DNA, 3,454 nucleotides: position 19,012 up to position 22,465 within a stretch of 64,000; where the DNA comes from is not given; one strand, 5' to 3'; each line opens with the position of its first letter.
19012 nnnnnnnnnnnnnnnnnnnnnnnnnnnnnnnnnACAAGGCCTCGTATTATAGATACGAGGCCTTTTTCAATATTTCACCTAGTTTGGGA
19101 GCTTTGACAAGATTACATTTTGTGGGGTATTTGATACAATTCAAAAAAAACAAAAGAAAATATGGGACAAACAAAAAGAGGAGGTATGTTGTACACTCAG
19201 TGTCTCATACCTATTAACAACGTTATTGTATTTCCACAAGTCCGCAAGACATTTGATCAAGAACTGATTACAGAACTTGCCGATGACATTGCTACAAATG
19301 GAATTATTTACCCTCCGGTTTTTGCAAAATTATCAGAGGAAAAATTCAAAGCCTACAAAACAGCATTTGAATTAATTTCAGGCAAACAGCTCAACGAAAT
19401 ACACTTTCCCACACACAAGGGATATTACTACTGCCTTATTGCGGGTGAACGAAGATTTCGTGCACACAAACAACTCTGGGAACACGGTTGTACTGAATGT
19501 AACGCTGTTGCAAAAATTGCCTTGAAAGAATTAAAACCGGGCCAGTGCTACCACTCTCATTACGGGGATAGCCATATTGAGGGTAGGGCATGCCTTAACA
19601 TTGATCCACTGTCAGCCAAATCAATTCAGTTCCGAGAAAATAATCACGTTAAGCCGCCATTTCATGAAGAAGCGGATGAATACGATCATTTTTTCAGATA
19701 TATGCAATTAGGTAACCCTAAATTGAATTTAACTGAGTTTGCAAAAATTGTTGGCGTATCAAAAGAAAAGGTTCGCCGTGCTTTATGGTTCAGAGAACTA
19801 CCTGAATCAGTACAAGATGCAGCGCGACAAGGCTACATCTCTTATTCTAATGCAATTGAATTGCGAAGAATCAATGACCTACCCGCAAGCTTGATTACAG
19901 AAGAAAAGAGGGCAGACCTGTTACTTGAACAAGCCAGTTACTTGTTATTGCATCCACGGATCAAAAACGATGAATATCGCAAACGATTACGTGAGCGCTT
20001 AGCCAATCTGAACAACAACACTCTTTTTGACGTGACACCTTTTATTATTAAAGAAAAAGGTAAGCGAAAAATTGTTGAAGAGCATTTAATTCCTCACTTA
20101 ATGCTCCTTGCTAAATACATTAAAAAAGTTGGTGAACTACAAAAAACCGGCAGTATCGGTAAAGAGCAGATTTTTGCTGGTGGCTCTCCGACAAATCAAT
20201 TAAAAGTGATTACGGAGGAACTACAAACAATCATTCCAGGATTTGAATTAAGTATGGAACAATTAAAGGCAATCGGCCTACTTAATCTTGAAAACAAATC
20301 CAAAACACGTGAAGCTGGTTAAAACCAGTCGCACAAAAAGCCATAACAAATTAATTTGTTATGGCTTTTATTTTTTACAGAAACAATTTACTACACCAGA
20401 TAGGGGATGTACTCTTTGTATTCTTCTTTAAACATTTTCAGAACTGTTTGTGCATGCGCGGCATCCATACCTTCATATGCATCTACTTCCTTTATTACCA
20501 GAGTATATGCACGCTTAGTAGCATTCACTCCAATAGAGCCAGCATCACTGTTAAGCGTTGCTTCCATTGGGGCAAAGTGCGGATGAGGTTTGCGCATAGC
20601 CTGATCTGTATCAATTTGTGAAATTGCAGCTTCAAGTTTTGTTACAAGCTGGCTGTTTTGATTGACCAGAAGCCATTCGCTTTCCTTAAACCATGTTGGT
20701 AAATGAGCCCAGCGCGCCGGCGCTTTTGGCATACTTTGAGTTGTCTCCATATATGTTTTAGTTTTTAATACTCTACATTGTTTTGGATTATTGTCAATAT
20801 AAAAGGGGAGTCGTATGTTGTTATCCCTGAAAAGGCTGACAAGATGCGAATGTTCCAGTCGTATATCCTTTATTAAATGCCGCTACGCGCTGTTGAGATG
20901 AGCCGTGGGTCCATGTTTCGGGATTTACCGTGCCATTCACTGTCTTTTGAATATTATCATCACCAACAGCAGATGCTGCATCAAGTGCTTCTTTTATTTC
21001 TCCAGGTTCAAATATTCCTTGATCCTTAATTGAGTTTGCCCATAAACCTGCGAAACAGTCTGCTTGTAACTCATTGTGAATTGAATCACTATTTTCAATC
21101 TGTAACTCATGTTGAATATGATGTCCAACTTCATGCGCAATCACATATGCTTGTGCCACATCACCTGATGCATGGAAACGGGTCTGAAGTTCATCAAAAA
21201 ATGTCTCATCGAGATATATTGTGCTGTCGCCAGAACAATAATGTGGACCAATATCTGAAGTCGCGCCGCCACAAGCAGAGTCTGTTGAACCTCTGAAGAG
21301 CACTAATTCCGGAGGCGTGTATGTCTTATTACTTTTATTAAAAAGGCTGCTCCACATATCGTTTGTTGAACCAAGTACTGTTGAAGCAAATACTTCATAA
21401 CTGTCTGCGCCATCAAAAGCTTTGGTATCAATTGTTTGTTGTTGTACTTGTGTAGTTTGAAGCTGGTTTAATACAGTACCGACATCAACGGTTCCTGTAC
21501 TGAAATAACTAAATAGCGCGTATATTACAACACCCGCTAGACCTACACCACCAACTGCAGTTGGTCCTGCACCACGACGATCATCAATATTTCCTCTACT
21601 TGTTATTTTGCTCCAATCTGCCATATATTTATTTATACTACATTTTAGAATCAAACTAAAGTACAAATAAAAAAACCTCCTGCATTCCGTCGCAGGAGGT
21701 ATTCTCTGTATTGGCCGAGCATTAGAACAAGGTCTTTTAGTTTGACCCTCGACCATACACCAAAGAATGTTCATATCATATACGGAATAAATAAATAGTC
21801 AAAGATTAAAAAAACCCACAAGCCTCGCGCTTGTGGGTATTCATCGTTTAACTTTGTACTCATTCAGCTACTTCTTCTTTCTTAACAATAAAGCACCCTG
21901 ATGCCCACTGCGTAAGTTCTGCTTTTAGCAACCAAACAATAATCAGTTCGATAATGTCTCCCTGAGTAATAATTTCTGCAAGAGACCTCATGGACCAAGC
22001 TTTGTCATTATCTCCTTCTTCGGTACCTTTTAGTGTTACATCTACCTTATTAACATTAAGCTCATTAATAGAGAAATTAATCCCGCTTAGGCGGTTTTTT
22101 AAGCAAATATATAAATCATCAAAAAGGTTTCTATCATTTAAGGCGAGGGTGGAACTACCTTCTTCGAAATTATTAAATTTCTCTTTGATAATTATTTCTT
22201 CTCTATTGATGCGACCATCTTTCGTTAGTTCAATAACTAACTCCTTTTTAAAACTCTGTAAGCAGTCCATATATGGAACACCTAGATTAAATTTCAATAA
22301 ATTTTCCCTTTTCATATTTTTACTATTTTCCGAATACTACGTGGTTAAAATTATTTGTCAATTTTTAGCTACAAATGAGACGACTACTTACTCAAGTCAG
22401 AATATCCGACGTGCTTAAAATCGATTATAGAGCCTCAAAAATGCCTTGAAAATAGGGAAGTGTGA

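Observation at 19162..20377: Orphan ParB-family protein with a Cys/His-rich insertion and no ParA partner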

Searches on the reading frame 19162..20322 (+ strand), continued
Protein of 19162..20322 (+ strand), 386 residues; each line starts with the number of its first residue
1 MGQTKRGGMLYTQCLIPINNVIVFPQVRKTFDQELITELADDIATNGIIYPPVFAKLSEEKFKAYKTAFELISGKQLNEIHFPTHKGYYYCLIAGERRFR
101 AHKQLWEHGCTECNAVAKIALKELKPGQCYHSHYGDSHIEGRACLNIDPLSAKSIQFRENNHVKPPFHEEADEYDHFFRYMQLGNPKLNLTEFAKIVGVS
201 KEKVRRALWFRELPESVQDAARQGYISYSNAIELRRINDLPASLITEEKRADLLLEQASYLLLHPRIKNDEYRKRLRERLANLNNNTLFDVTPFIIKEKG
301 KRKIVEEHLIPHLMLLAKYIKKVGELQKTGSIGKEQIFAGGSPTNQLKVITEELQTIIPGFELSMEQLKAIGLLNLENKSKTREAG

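Call 69: find_encoding_contigs(protein=P0121, flank=8000, max_places=1)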
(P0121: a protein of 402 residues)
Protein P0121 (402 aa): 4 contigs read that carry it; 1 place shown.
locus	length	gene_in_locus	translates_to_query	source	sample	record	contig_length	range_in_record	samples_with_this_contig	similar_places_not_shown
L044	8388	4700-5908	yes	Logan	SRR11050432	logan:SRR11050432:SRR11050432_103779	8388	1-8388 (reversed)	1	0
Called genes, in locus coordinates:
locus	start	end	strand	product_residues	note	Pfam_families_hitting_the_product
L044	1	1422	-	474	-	?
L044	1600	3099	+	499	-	PF13177:DNA_pol3_delta2, PF00004:AAA, PF07728:AAA_5 (faint), PF13401:AAA_22 (faint), PF22608:DNAX_ATPase_lid, PF12169:DNA_pol3_gamma3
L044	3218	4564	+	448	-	PF00772:DnaB, PF13481:AAA_25, PF03796:DnaB_C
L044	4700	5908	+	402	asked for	-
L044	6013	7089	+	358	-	-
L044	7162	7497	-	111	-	-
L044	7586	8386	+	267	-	?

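Call 78: find_related_loci(query=A1, collection=viral_contigs, flank=8000)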
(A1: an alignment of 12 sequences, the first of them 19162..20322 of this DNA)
Query A1 (386 aa) in viral_contigs; peptide patterns used: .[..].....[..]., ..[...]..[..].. (x = any residue, [..] = any of these).
182 stretches matched a pattern; 22 encode a relative of the query (tblastn E <= 1e-3); 22 distinct loci.
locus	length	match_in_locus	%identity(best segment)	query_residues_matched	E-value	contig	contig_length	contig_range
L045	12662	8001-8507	27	28-239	2e-7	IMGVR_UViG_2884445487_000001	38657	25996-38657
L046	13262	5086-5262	36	26-103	8e-7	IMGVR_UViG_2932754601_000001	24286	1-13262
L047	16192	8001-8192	33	16-101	4e-6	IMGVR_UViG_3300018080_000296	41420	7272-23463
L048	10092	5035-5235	37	28-103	5e-6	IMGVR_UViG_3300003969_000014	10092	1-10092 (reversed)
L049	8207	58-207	33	26-103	8e-6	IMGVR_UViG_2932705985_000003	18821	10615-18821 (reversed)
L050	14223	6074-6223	33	26-103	8e-6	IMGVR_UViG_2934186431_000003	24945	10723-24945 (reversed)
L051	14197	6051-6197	32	26-103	2e-5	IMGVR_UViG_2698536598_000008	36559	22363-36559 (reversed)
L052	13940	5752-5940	32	22-111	1e-5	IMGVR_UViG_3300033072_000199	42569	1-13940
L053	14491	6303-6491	29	15-103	2e-5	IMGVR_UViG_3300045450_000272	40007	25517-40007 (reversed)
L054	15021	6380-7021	25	26-302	2e-5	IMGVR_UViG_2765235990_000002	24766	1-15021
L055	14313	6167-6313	33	26-103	2e-5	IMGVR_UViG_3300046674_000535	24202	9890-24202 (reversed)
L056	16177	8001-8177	32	16-103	4e-5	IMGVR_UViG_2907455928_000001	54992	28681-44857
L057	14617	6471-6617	32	26-103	4e-5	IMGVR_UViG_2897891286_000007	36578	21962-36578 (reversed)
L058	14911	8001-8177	32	16-103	4e-5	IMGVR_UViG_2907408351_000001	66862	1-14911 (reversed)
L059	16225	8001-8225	33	15-105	3e-5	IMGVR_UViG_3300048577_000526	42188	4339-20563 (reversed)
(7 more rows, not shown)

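Call 91: search_protein_families(library=pfam, alignment_id=A2, max_evalue=0.000006)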
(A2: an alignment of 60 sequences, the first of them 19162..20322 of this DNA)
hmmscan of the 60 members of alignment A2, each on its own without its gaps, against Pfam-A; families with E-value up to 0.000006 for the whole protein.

A. member 1, window:19162-20322:+ (386 aa): 1 family
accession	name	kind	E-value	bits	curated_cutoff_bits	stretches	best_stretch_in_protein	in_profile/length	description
PF02195.25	ParB_N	-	1.4e-07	31.8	26.3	0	26-62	17-53/95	ParB N-terminal domain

B. families by the number of members that match (of 60 scanned): 2 families
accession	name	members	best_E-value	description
PF02195.25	ParB_N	17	2.2e-09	ParB N-terminal domain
PF17762.8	HTH_ParB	16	9.5e-10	ParB HTH domain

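Call 103: list_cluster_members(proteins=[P0013, P0022, P0035, P0050, P0070, P0085, P0099, P0115, P0130, P0148])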
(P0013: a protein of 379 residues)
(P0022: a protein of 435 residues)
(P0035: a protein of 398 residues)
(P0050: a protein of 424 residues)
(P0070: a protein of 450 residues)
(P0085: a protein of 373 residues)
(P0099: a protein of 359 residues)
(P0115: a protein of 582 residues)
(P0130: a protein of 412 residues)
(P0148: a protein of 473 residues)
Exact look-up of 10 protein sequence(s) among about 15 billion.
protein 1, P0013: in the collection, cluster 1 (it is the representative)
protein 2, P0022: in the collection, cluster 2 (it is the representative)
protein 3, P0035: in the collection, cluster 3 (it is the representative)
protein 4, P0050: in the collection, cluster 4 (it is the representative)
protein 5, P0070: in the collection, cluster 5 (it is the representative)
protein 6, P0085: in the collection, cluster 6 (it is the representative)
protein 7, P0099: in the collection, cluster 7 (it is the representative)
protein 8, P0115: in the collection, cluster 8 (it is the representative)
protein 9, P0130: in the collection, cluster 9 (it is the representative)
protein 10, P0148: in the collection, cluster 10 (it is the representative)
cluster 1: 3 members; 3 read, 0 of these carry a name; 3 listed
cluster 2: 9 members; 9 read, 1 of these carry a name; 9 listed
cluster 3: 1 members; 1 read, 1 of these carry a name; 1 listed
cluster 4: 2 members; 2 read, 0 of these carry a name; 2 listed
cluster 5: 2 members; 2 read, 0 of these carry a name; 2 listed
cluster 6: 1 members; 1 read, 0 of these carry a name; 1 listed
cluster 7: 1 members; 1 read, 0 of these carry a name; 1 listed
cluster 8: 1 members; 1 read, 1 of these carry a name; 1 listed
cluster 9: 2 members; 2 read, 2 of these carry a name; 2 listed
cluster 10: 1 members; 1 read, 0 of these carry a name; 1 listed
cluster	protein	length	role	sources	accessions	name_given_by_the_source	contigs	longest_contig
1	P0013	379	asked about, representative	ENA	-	-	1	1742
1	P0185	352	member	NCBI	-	-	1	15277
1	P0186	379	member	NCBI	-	-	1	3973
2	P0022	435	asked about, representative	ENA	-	-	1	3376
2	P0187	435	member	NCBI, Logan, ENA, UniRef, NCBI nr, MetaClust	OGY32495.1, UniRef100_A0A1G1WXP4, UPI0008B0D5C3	MAG: hypothetical protein A3A57_03220 [Candidatus Woykebacteria bacterium ... | ParB/Spo0J HTH domain-containing protein n=1 Tax=Candidatus Woykebacteria bacterium ... | status=active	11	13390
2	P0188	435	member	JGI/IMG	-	-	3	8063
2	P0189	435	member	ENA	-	-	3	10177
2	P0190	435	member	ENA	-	-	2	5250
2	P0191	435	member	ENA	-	-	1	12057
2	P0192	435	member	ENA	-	-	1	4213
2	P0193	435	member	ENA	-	-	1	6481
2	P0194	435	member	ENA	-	-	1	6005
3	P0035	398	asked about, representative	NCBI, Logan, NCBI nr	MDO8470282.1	MAG: hypothetical protein Q7S84_04710 [bacterium] | hypothetical protein [bacterium]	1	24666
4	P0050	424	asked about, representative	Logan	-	-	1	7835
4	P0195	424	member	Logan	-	-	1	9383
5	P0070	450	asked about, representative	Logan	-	-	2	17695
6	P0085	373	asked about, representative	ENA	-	-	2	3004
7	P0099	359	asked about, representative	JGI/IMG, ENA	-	-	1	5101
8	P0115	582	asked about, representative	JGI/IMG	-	hypothetical protein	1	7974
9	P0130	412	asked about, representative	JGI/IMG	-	hypothetical protein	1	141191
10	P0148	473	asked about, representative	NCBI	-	-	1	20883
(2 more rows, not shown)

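Call 116: fold_search(model_id=the predicted structure, library=viral)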
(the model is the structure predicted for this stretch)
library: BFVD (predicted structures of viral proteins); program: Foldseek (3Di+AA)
matches with E <= 10: 428; with E <= 0.001: 48
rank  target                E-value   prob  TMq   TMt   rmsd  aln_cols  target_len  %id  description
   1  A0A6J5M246            6.5e-10  1.00  0.42  0.31  15.3       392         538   16  ParB/RepB/Spo0J partition protein family [uncultured Caudovirales phage]
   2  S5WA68                4.4e-09  1.00  0.44  0.26  21.4       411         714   13  (no name in the UniProt tables at hand)
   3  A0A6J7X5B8            8.5e-09  1.00  0.42  0.49  23.2       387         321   16  Spo0J Stage 0 sporulation protein J (Antagonist of Soj) containing ParB-like nuclease domain [uncultured Caudovirales phage]
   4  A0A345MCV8            1.4e-08  1.00  0.38  0.42  21.4       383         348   15  (no name in the UniProt tables at hand)
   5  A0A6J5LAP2            9.5e-08  1.00  0.39  0.46  15.1       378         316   14  Spo0J Stage 0 sporulation protein J (Antagonist of Soj) containing ParB-like nuclease domain [uncultured Caudovirales phage]
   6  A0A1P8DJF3            9.5e-08  1.00  0.33  0.46  12.9       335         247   14  (no name in the UniProt tables at hand)
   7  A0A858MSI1            1.2e-07  1.00  0.41  0.58   7.4       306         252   14  (no name in the UniProt tables at hand)
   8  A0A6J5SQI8            1.4e-07  1.00  0.43  0.56  16.5       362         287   13  Spo0J Stage 0 sporulation protein J (Antagonist of Soj) containing ParB-like nuclease domain [uncultured Caudovirales phage]
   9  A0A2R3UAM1            1.6e-07  1.00  0.39  0.48  15.4       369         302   15  (no name in the UniProt tables at hand)
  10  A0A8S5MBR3            3.8e-07  1.00  0.41  0.43   8.1       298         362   15  Chromosome partitioning protein [Myoviridae sp. ct9Fw19]
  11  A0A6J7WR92            3.8e-07  1.00  0.31  0.48   8.5       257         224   16  Spo0J Stage 0 sporulation protein J (Antagonist of Soj) containing ParB-like nuclease domain (Fragment) [uncultured Caudovirales phage]
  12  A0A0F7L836            5.5e-07  1.00  0.22  0.15  15.7       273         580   16  Chromosome partitioning protein ParB [uncultured marine virus]
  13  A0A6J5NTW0            7.8e-07  1.00  0.37  0.43   7.5       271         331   15  Spo0J Stage 0 sporulation protein J (Antagonist of Soj) containing ParB-like nuclease domain [uncultured Caudovirales phage]
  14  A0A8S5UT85            1.4e-06  1.00  0.41  0.35   4.4       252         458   17  Chromosome partitioning protein [Siphoviridae sp. ct4fm14]
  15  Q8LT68                1.5e-06  1.00  0.41  0.54  21.5       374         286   16  ParB/Spo0J HTH domain-containing protein [Vibrio phage VpV262]
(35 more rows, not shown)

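Call 117: find_related_loci(query=A1, collection=metagenome_contigs, flank=6000)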
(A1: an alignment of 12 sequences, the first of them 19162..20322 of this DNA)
Query A1 (386 aa) in metagenome_contigs; peptide patterns used: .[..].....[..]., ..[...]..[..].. (x = any residue, [..] = any of these).
600 stretches matched a pattern (row limit reached: there are more); 78 encode a relative of the query (tblastn E <= 1e-3); 78 distinct loci.
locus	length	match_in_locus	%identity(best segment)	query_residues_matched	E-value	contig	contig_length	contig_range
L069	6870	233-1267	29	16-370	7e-35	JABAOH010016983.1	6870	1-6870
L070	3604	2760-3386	30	16-239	5e-21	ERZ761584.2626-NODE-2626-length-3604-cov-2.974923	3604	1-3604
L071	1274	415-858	29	16-232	1e-8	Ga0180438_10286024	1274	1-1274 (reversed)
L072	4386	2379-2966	28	16-266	4e-8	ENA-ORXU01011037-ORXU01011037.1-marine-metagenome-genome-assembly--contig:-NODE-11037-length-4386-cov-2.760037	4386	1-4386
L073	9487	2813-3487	28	16-281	4e-8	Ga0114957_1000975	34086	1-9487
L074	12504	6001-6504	27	2-231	7e-8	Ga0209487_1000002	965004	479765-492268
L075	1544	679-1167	27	16-239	6e-8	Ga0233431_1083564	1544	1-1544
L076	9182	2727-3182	26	26-240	8e-8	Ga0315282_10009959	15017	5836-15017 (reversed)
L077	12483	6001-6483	29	12-231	3e-7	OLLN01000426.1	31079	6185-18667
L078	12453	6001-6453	24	26-239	4e-7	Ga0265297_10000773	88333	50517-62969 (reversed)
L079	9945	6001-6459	27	26-239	7e-7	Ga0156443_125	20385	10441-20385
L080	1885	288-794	26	8-239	5e-7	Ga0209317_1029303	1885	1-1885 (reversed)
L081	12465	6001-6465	28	16-231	8e-7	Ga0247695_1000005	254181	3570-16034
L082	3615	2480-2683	33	16-111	7e-7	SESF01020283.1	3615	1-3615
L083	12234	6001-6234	33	16-123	1e-6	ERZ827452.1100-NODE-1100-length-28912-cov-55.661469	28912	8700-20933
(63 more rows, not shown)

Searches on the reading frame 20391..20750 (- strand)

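Call 3: search_protein_families(library=pfam, proteins=[window:20391-20750:-], max_evalue=0.1)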
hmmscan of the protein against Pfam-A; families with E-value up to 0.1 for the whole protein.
window:20391-20750:- (119 aa): 1 family
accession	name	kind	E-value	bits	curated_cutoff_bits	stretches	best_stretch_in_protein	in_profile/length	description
PF24091.1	DUF7376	-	0.072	13.3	27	1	21-114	50-123/219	Family of unknown function (DUF7376)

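Call 4: search_protein_families(library=ncbifam, proteins=[window:20391-20750:-], max_evalue=0.1)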
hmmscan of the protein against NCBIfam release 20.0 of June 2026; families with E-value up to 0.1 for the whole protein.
window:20391-20750:- (119 aa): 0 families

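Call 5: search_protein_families(library=padloc, proteins=[window:20391-20750:-], max_evalue=0.1)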
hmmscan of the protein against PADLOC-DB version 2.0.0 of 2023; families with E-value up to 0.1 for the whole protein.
window:20391-20750:- (119 aa): 0 families

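Call 37: search_protein_families(library=phrogs, proteins=[window:20391-20750:-], max_evalue=0.01)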
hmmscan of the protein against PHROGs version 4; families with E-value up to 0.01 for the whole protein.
window:20391-20750:- (119 aa): 0 families

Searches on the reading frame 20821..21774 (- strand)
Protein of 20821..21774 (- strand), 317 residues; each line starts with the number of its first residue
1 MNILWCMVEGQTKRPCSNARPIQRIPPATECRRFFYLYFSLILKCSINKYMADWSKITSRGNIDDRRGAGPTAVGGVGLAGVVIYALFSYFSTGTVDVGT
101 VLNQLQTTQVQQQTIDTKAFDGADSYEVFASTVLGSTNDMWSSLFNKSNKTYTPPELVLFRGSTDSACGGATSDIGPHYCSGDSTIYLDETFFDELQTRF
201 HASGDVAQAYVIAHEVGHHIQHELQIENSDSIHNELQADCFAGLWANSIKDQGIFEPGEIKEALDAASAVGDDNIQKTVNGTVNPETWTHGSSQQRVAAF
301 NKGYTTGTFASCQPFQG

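Call 3: search_protein_families(library=pfam, proteins=[window:20821-21774:-], max_evalue=0.1)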
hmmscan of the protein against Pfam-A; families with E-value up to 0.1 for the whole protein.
window:20821-21774:- (317 aa): 6 families
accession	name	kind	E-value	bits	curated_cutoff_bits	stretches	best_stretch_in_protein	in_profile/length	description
PF04228.19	Zn_peptidase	-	6.2e-78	262.7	23.2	1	53-315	2-290/290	Putative neutral zinc metallopeptidase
PF14521.12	Aspzincin_M35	-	0.0034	18.3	30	0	182-220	66-104/142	Lysine-specific metallo-endopeptidase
PF11350.14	DUF3152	-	0.0056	16.8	25.1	0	164-222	96-154/206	Protein of unknown function (DUF3152)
PF06114.19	Peptidase_M78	-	0.011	16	22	1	207-242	41-82/123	IrrE N-terminal-like domain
PF04298.18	Zn_peptidase_2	-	0.018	15.1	27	1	196-224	75-103/218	Putative neutral zinc metallopeptidase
PF06480.20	FtsH_ext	-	0.053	14.2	25.5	0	80-135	7-78/103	FtsH Extracellular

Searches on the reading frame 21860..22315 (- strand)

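Call 3: search_protein_families(library=pfam, proteins=[window:21860-22315:-], max_evalue=0.1)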
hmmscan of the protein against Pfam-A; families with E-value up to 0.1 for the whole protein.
window:21860-22315:- (151 aa): 1 family
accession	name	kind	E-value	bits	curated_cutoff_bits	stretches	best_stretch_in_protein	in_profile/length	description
PF01270.23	Glyco_hydro_8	-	0.026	14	24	1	30-109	36-122/341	Glycosyl hydrolases family 8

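Call 5: search_protein_families(library=padloc, proteins=[window:21860-22315:-], max_evalue=0.1)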
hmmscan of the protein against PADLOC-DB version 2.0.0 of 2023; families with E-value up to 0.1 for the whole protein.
window:21860-22315:- (151 aa): 0 families
